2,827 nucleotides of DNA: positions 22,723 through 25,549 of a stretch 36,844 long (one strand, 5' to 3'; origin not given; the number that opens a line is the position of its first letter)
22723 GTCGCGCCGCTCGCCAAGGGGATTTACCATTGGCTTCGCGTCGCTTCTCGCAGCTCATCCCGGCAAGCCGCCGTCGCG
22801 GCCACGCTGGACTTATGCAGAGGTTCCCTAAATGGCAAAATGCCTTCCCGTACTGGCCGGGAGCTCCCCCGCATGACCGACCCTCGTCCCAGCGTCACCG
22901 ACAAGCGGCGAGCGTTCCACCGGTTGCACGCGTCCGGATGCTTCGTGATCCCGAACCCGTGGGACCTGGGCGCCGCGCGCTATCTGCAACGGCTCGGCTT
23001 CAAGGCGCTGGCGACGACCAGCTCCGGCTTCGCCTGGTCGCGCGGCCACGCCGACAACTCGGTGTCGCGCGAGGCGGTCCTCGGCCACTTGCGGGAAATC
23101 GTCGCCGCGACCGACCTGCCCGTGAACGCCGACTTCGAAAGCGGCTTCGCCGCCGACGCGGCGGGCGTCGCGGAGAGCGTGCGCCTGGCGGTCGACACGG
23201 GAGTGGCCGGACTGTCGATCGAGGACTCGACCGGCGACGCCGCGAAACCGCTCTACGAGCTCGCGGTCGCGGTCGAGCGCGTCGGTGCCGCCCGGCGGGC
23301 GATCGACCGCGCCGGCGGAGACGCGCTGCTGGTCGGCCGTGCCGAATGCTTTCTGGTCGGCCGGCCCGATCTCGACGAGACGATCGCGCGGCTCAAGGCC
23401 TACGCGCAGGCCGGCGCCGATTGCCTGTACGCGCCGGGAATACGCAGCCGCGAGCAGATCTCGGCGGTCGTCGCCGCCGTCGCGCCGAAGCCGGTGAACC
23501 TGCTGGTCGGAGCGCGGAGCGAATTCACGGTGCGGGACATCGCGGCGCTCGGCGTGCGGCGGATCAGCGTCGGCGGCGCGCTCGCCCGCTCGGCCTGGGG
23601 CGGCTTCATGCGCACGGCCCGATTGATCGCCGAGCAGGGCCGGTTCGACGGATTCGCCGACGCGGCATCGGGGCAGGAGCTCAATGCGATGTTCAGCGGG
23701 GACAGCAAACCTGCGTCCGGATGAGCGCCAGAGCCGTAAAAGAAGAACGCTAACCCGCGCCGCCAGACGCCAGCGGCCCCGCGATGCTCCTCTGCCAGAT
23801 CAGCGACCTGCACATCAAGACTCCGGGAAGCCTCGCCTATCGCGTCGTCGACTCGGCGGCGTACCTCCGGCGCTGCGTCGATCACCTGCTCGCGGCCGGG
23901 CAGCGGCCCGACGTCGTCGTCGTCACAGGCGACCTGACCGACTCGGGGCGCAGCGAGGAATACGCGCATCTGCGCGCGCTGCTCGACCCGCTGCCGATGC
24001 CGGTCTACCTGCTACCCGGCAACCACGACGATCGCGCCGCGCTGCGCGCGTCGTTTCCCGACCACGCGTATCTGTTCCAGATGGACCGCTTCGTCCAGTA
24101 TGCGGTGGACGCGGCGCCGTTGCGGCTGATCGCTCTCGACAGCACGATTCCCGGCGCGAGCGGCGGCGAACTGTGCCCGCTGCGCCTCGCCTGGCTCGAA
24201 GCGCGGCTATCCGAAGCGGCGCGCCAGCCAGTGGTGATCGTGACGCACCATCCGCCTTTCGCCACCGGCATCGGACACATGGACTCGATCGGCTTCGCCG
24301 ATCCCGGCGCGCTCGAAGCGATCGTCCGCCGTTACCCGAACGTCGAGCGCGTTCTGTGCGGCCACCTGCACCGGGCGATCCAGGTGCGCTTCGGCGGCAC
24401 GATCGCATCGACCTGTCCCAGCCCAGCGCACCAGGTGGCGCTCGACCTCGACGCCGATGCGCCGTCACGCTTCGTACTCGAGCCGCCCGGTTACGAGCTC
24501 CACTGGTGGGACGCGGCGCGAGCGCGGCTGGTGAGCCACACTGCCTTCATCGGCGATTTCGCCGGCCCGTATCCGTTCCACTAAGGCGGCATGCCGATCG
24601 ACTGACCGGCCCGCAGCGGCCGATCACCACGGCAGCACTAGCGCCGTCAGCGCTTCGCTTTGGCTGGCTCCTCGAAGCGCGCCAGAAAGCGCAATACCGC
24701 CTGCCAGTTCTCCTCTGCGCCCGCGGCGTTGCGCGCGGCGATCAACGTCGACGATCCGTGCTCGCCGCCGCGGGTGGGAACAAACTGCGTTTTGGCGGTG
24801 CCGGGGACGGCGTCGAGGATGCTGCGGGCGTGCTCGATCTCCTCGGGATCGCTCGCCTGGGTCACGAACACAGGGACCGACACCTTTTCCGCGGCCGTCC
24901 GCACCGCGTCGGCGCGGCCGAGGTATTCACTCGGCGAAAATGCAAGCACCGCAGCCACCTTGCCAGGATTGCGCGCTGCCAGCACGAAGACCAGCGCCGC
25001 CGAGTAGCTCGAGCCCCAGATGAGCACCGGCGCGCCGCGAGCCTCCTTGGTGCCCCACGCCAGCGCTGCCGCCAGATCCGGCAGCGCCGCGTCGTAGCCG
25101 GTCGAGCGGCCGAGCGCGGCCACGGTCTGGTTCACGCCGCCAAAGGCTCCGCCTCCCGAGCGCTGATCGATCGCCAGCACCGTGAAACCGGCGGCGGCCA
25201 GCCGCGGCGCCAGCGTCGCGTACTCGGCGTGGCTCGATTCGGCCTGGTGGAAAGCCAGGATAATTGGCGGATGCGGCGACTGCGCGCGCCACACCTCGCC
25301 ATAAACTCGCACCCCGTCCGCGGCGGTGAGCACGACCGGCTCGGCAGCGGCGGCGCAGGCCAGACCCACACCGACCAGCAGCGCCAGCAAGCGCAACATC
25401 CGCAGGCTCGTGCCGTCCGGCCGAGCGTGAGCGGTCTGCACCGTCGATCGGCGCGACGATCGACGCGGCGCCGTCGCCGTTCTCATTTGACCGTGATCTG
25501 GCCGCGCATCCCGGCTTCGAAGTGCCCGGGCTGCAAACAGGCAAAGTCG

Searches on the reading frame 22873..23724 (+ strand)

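Call 43: search_protein_families(library=pfam, proteins=[window:22873-23724:+], max_evalue=0.0001)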
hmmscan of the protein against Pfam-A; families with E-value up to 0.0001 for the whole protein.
window:22873-23724:+ (283 aa): 1 family
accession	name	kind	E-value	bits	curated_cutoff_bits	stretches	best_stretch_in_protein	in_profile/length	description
PF13714.12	PEP_mutase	-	1.4e-70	238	31.5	1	15-252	1-239/240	Phosphoenolpyruvate phosphomutase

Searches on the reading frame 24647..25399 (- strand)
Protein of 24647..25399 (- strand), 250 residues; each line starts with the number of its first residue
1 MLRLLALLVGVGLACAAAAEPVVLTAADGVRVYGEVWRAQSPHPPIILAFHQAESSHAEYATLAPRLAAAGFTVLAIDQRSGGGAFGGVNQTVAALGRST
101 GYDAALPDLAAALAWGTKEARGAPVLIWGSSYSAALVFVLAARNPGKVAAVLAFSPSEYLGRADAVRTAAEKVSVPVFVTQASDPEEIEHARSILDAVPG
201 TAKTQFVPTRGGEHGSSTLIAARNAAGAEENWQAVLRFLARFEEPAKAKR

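Call 43: search_protein_families(library=pfam, proteins=[window:24647-25399:-], max_evalue=0.0001)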
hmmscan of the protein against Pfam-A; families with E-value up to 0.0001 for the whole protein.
window:24647-25399:- (250 aa): 3 families
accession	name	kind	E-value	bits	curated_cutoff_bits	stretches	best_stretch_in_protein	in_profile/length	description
PF12146.15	Hydrolase_4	-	6.8e-11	42.4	27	1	46-157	6-110/239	Serine aminopeptidase, S33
PF01738.24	DLH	-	8.7e-08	32.5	21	1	40-241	9-215/217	Dienelactone hydrolase family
PF00561.26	Abhydrolase_1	-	1.9e-07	31.5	25.8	1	45-156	1-102/245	alpha/beta hydrolase fold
